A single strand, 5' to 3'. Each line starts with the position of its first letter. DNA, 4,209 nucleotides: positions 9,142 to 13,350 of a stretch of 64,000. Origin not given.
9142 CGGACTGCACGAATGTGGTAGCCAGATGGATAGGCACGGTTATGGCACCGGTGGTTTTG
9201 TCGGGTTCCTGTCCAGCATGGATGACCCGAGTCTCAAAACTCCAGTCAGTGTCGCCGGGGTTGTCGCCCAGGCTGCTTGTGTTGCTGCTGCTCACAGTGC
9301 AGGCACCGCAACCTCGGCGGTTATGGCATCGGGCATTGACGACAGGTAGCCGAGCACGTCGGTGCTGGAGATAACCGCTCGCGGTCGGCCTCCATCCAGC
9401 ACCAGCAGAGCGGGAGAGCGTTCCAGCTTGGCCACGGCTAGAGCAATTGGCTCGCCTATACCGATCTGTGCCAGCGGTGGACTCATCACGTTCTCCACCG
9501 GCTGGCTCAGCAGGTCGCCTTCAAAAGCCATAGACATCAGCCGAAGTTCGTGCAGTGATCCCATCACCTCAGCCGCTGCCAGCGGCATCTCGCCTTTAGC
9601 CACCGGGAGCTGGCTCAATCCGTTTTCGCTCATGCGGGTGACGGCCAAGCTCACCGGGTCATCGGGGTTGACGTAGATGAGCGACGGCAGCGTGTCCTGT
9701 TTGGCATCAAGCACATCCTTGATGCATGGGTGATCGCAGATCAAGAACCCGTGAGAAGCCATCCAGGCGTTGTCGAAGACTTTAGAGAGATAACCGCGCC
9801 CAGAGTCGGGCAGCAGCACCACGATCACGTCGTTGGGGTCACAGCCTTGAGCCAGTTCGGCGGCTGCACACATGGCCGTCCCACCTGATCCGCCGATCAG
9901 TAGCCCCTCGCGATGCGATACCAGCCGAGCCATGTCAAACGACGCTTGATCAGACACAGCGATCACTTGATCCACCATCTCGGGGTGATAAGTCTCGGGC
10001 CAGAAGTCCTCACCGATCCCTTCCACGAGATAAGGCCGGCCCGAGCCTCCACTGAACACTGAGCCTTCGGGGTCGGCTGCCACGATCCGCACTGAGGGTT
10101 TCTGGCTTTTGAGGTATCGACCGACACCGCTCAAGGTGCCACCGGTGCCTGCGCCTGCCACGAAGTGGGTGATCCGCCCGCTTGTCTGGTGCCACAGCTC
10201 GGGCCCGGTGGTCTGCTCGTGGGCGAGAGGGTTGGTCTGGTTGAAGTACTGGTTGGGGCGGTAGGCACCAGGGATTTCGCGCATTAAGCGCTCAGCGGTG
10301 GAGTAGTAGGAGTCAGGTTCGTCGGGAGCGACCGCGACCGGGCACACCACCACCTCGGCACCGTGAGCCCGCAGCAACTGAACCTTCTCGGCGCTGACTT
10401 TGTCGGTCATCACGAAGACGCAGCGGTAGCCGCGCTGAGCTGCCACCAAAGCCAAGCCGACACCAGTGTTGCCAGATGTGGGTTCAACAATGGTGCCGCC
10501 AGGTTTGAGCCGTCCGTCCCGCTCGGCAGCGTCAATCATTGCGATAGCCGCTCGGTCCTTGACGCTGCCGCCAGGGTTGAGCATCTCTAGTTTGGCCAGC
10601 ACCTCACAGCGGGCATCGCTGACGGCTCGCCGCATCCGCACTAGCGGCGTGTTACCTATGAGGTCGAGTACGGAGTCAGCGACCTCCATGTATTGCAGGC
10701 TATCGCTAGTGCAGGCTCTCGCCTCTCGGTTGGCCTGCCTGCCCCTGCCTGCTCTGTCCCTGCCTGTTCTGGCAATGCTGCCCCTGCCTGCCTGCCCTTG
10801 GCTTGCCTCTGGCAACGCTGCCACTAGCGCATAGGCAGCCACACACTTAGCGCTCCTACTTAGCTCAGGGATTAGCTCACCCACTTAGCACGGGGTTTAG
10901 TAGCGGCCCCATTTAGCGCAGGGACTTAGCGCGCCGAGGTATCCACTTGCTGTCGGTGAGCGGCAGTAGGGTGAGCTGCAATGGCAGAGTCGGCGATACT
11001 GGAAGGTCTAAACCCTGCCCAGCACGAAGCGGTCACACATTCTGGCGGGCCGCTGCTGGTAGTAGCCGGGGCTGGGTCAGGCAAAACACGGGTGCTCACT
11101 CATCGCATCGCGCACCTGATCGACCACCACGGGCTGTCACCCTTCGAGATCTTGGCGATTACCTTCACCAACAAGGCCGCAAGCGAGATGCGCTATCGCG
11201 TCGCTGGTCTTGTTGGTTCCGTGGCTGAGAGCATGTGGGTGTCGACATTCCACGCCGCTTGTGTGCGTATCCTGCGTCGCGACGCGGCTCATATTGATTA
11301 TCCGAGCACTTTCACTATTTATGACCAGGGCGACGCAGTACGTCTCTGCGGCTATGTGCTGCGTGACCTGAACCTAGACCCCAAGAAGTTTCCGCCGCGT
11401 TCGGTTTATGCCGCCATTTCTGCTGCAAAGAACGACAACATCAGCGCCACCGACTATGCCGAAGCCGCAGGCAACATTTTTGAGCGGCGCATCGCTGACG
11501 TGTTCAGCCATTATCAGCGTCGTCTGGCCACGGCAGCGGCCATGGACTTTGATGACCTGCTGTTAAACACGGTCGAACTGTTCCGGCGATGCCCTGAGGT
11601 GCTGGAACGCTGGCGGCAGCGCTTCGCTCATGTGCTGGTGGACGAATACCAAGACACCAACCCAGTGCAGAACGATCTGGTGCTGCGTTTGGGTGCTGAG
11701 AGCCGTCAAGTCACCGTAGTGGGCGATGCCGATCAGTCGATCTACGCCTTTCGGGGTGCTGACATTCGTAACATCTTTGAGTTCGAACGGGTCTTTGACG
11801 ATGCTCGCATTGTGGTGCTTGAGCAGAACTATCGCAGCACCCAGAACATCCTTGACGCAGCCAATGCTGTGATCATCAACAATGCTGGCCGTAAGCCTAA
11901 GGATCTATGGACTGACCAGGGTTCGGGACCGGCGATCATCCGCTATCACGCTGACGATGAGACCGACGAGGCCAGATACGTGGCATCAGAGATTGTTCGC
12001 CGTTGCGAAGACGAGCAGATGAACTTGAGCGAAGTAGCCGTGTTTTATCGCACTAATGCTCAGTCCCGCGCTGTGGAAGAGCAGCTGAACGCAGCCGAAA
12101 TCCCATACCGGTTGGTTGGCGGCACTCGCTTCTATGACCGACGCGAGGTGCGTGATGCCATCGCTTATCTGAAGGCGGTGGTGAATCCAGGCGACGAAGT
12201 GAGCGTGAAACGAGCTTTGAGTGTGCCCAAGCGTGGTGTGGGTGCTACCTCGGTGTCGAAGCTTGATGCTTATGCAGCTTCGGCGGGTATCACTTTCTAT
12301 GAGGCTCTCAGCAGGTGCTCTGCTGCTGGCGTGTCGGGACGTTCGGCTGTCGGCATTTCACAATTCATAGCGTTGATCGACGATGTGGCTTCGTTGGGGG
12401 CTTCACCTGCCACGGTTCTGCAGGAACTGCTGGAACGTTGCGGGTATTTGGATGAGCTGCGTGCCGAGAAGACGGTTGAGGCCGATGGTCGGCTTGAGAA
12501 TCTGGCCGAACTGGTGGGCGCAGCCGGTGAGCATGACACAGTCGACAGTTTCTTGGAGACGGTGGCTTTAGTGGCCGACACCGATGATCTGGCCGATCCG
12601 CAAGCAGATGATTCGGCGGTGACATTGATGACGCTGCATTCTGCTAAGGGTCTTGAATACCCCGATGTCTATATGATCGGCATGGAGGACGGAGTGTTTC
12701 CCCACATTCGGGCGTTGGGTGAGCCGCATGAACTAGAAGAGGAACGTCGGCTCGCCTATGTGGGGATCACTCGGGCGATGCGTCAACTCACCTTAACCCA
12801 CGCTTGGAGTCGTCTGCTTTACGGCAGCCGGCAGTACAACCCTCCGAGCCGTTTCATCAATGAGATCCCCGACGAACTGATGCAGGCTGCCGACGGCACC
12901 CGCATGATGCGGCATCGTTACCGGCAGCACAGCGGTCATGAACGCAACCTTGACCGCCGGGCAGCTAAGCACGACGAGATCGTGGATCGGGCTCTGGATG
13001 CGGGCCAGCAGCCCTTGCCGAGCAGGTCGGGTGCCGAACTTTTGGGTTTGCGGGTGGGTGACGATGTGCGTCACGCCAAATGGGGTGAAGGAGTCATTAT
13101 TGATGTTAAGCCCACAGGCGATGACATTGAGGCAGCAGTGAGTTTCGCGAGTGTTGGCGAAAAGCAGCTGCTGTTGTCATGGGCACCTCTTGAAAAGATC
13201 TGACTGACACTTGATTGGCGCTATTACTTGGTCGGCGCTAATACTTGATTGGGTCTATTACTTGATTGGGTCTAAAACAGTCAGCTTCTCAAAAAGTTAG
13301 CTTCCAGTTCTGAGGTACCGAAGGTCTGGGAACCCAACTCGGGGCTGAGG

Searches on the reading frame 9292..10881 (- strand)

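Call 60: search_protein_families(library=ncbifam, proteins=[window:9292-10881:-], max_evalue=1e-10)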
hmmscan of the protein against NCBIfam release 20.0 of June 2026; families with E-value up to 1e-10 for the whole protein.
window:9292-10881:- (529 aa): 24 families
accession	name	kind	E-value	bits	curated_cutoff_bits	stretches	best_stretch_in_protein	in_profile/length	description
TIGR01137.1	cysta_beta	equivalog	8e-160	532.4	510.25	1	68-514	2-457/457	cystathionine beta-synthase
NF053679.1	CysteaSynCapA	equivalog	2.9e-99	332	600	1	65-379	4-329/329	cysteate synthase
NF007989.0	PRK10717.1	equivalog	4.5e-99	331.7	387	1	65-379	2-327/334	cysteine synthase A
TIGR01136.1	cysKM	subfamily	6.1e-96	321.3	344.15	1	72-367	2-296/299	cysteine synthase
TIGR01139.1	cysK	equivalog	3.7e-92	308.8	350.95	1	73-367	3-295/298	cysteine synthase A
TIGR03945.1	PLP_SbnA_fam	equivalog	1.1e-80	270.9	349.95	1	72-374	2-304/304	2,3-diaminopropionate biosynthesis protein SbnA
NF008735.0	PRK11761.1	equivalog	6.1e-77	258.8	413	1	70-368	5-293/296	cysteine synthase CysM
TIGR01138.1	cysM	equivalog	7.2e-77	258.8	394.2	1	71-367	2-287/290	cysteine synthase B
NF052478.1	CystDsulMYC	equivalog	5.9e-33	114.6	600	1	90-383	35-339/354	L-cysteine desulfhydrase Cds1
NF005292.0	PRK06815.1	equivalog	5.2e-24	84.9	371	1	72-273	16-206/320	threonine/serine dehydratase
NF005680.0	PRK07476.1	equivalog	1.7e-17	63.4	413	1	69-268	15-203/326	hydroxyectoine utilization dehydratase EutB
NF006094.0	PRK08246.1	subfamily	4.5e-17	62.4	331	1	66-274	12-203/310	serine/threonine dehydratase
TIGR01124.1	ilvA_2Cterm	equivalog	6.1e-17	61.4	411.3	1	69-274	9-204/499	threonine ammonia-lyase, biosynthetic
TIGR01127.1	ilvA_1Cterm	equivalog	6.6e-17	61.6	378.75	1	90-273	13-185/380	threonine ammonia-lyase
TIGR02991.1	ectoine_eutB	equivalog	2.2e-16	59.7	413.35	1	73-270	15-201/317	hydroxyectoine utilization dehydratase EutB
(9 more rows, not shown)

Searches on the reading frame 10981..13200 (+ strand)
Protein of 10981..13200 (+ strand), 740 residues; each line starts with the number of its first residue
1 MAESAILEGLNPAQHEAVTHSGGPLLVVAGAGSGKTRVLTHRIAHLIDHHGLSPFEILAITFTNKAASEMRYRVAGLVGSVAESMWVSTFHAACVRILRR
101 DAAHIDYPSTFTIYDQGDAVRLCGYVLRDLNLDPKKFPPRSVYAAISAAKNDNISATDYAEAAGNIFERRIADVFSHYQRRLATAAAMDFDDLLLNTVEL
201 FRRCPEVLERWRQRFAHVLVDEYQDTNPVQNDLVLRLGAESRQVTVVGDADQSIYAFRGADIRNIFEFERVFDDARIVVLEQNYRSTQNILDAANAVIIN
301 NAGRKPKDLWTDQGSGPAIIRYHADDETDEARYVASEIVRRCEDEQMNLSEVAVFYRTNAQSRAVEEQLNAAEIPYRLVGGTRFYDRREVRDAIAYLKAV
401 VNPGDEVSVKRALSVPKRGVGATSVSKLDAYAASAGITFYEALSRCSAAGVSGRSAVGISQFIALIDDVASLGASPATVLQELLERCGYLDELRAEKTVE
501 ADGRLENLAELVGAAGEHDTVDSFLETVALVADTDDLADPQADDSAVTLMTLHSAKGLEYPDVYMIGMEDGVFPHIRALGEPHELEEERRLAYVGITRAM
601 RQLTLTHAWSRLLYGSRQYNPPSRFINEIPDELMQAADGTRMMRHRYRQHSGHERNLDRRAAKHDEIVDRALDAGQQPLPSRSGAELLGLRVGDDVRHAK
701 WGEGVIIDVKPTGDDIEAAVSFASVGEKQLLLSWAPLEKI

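Call 60: search_protein_families(library=ncbifam, proteins=[window:10981-13200:+], max_evalue=1e-10)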
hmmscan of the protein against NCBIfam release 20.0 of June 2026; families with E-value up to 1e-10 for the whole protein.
window:10981-13200:+ (740 aa): 15 families
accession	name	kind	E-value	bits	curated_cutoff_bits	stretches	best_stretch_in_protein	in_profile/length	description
TIGR01073.1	pcrA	equivalog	8.3e-276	917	911.2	1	7-738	2-725/725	DNA helicase PcrA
NF008743.0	PRK11773.1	equivalog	9.6e-210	698.6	965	1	2-740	2-720/720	DNA helicase II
TIGR01075.1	uvrD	equivalog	1.6e-199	664.7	1144.45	1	6-738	1-715/715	DNA helicase II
TIGR01074.1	rep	equivalog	5.9e-176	586.6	951.45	1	10-652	2-656/668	DNA helicase Rep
NF008172.0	PRK10919.1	equivalog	2.6e-133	445.6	1168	1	10-657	3-661/673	DNA helicase Rep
TIGR02785.1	addA_Gpos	equivalog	4.9e-47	160.5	707.65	2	172-297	342-479/1234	helicase-exonuclease AddAB subunit AddA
NF008276.0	PRK11054.1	equivalog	6.1e-45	153.9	543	2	9-101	196-286/684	DNA helicase IV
TIGR00609.1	recB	equivalog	3.9e-44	151.1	696.05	1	138-301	296-458/1175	exodeoxyribonuclease V subunit beta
TIGR02784.1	addA_alphas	equivalog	1.4e-32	113.1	860.75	1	171-300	343-495/1138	double-strand break repair helicase AddA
NF010485.0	PRK13909.1-2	equivalog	3.8e-32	111.4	650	1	172-565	285-629/909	RecB-like helicase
NF010487.0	PRK13909.1-4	equivalog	4.7e-29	101.2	759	1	210-408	323-533/924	RecB-like helicase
NF008128.0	PRK10876.1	equivalog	2.9e-19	68.3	1697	1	166-298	327-461/1181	exodeoxyribonuclease V subunit beta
NF041464.1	HelD_BACSU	equivalog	1.7e-18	65.9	419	1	214-380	546-703/779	RNA polymerase recycling motor HelD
NF010484.0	PRK13909.1-1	equivalog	3.1e-14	51.7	1074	0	171-298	296-435/945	RecB-like helicase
NF010486.0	PRK13909.1-3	equivalog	2e-11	42.6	1109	0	27-77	10-59/921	RecB-like helicase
